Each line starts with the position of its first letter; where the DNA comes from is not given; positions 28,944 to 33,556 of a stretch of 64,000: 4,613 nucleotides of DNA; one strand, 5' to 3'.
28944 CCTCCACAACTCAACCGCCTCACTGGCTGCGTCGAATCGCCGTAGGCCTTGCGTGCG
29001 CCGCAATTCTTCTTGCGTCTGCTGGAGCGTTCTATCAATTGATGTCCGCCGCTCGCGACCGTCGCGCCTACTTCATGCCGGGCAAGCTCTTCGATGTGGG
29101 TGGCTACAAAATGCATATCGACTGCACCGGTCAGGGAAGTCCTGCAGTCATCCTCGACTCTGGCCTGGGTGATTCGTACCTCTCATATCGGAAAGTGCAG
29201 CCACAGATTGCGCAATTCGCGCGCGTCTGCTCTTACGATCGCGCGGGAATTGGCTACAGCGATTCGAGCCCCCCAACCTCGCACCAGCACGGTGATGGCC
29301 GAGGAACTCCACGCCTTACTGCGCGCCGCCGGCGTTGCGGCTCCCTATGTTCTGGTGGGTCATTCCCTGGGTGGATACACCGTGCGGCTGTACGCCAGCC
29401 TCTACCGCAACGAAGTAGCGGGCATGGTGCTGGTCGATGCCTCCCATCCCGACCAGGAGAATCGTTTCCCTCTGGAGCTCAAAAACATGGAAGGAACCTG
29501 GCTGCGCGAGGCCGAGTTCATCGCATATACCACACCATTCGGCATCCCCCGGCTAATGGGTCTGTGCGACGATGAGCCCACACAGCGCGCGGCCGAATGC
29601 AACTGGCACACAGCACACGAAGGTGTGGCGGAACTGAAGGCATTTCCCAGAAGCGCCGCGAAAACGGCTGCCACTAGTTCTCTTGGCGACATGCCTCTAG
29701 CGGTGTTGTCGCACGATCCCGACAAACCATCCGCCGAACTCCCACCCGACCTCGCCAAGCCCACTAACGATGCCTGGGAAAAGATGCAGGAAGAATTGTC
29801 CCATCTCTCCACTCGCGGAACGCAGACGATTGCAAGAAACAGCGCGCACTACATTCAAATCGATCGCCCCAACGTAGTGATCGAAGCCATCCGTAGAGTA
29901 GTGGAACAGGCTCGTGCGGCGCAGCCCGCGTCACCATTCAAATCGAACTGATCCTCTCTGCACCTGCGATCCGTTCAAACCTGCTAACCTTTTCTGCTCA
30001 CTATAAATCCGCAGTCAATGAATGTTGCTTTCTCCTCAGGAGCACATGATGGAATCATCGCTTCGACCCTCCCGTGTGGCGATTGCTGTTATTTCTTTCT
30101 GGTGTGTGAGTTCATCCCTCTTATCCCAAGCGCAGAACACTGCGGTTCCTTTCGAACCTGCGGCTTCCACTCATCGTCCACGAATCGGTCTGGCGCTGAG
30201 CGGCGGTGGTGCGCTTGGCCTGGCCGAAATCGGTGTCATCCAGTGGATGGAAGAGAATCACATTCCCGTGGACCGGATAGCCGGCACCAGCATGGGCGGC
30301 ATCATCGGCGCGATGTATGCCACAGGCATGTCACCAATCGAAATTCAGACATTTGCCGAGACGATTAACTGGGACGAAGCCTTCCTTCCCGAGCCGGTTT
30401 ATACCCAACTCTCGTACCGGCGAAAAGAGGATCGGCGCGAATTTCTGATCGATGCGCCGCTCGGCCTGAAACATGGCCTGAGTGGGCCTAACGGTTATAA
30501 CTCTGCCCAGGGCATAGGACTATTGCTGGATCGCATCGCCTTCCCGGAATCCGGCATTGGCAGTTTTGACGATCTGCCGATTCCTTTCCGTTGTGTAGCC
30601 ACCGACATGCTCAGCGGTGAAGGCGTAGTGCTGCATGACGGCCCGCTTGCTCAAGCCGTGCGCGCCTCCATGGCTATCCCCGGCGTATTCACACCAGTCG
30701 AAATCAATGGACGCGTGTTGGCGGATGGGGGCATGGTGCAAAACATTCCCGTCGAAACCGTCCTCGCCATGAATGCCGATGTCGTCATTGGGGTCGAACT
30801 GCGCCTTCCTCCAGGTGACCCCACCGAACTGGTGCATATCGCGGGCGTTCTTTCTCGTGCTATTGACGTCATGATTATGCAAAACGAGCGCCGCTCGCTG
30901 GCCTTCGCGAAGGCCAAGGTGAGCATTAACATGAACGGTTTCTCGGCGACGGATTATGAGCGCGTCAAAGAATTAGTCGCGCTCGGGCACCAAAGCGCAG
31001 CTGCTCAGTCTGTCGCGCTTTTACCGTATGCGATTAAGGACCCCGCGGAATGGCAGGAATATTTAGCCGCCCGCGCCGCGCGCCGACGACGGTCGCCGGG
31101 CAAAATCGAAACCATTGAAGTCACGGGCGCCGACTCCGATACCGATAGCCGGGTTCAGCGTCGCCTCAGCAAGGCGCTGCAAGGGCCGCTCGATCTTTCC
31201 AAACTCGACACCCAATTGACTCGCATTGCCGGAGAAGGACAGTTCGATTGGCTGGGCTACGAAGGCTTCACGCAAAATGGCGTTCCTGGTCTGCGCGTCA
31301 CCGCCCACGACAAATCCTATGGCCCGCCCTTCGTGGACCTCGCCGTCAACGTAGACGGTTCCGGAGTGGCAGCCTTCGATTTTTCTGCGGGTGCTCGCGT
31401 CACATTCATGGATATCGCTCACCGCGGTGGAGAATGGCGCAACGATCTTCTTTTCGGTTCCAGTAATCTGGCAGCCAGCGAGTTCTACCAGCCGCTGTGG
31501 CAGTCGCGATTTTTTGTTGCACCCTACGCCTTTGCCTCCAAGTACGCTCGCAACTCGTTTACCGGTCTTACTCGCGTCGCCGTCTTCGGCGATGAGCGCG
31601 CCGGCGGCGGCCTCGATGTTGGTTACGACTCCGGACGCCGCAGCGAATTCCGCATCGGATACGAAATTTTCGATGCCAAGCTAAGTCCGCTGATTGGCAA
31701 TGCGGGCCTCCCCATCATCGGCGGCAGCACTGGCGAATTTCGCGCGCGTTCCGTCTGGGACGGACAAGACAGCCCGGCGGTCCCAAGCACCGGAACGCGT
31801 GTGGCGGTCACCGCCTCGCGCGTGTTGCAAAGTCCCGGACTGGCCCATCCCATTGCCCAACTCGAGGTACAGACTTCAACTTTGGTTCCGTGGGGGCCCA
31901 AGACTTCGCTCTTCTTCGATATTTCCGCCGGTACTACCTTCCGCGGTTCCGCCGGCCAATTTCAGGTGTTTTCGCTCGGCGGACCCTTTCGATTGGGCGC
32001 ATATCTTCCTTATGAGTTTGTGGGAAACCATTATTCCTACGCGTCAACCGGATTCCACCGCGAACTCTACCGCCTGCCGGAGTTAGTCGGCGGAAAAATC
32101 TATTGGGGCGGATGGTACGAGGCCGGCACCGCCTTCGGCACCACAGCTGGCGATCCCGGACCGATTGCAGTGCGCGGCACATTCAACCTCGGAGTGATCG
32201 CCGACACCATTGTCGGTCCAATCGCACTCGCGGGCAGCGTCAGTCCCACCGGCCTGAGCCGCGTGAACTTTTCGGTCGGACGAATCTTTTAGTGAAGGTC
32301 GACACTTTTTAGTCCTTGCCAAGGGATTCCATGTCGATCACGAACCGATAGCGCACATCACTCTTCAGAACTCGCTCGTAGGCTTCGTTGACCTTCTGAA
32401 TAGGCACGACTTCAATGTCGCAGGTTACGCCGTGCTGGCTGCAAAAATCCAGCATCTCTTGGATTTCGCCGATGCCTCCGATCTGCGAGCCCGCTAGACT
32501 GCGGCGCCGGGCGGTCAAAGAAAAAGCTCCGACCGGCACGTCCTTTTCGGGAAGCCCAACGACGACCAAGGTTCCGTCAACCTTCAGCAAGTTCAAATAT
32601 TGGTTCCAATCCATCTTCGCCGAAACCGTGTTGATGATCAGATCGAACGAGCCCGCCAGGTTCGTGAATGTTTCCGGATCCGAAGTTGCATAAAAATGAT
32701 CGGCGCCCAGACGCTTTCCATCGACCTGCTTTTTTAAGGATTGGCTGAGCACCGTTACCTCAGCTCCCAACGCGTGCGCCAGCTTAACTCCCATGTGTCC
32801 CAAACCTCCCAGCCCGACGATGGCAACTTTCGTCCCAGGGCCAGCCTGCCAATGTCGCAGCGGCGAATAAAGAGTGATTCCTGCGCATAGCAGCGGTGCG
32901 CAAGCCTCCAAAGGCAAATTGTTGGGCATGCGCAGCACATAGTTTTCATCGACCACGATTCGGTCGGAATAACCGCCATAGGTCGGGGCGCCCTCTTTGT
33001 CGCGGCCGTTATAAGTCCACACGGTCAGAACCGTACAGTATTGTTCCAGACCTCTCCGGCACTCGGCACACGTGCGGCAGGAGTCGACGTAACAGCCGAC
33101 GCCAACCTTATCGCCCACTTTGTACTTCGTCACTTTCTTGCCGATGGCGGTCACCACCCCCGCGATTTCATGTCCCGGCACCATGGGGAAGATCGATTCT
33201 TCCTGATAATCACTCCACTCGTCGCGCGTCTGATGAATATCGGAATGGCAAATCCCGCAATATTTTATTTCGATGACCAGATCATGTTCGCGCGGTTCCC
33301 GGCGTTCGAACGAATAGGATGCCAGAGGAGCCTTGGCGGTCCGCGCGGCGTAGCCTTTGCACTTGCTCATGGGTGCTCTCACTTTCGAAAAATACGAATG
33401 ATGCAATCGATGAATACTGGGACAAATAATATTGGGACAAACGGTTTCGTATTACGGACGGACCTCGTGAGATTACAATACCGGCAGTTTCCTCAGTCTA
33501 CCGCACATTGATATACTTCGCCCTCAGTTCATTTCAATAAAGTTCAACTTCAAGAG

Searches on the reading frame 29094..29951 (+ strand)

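Call 79: search_protein_families(library=pfam, proteins=[window:29094-29951:+], max_evalue=0.00001)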
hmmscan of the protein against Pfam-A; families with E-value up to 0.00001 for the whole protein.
window:29094-29951:+ (285 aa): 3 families
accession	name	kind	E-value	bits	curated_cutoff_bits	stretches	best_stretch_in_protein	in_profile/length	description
PF00561.26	Abhydrolase_1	-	1.3e-10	41.8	25.8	1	66-124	52-114/245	alpha/beta hydrolase fold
PF12697.13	Abhydrolase_6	-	9.3e-10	40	26.3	1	69-264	51-216/217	Alpha/beta hydrolase family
PF00975.26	Thioesterase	-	6.5e-06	27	26.4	0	58-266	41-222/226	Thioesterase domain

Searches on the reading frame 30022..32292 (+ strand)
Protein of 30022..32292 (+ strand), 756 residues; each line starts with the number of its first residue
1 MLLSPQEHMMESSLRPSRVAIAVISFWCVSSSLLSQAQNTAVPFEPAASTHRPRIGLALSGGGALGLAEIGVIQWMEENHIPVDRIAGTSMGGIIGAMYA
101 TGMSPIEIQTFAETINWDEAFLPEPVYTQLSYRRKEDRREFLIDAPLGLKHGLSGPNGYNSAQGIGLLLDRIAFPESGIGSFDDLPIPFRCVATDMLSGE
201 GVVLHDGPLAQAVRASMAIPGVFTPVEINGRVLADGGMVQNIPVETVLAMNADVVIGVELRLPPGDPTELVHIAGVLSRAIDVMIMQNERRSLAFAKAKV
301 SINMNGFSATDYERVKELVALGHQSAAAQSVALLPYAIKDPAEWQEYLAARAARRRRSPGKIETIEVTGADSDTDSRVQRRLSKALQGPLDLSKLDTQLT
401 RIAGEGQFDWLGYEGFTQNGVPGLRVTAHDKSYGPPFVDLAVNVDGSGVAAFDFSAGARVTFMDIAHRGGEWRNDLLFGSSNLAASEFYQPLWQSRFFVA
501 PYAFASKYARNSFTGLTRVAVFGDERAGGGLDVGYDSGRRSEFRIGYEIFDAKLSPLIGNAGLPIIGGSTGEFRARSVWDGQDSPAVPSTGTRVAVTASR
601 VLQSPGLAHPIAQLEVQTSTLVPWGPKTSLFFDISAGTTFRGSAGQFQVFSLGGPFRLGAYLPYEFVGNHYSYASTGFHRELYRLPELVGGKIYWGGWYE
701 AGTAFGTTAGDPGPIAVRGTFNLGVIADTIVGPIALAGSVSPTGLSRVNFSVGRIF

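Call 79: search_protein_families(library=pfam, proteins=[window:30022-32292:+], max_evalue=0.00001)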
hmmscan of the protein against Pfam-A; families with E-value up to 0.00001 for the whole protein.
window:30022-32292:+ (756 aa): 1 family
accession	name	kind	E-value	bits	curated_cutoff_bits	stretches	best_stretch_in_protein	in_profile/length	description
PF01734.28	Patatin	-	3.5e-30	106.1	27.7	1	57-247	1-190/191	Patatin-like phospholipase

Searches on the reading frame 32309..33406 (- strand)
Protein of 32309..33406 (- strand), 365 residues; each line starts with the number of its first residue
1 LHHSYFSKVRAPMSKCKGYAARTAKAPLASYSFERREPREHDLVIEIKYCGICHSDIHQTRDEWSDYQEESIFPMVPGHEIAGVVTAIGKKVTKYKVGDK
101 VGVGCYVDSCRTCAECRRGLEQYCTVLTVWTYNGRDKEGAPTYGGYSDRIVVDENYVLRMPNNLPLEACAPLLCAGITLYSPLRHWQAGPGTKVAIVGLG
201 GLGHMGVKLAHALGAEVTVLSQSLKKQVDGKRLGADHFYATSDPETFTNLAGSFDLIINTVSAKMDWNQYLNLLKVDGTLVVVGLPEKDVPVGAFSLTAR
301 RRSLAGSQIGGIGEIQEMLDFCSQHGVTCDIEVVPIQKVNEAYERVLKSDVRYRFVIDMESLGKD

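Call 79: search_protein_families(library=pfam, proteins=[window:32309-33406:-], max_evalue=0.00001)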
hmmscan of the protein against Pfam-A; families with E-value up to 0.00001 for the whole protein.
window:32309-33406:- (365 aa): 3 families
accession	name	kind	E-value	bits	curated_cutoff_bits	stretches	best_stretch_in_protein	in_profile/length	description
PF08240.17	ADH_N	-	2.2e-26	92.5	23.5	1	40-161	2-103/104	Alcohol dehydrogenase GroES-like domain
PF00107.32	ADH_zinc_N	-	2.1e-24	86.4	31.8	1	201-323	1-128/129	Zinc-binding dehydrogenase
PF13602.12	ADH_zinc_N_2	-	6.3e-07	30.8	27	1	233-346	1-123/134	Zinc-binding dehydrogenase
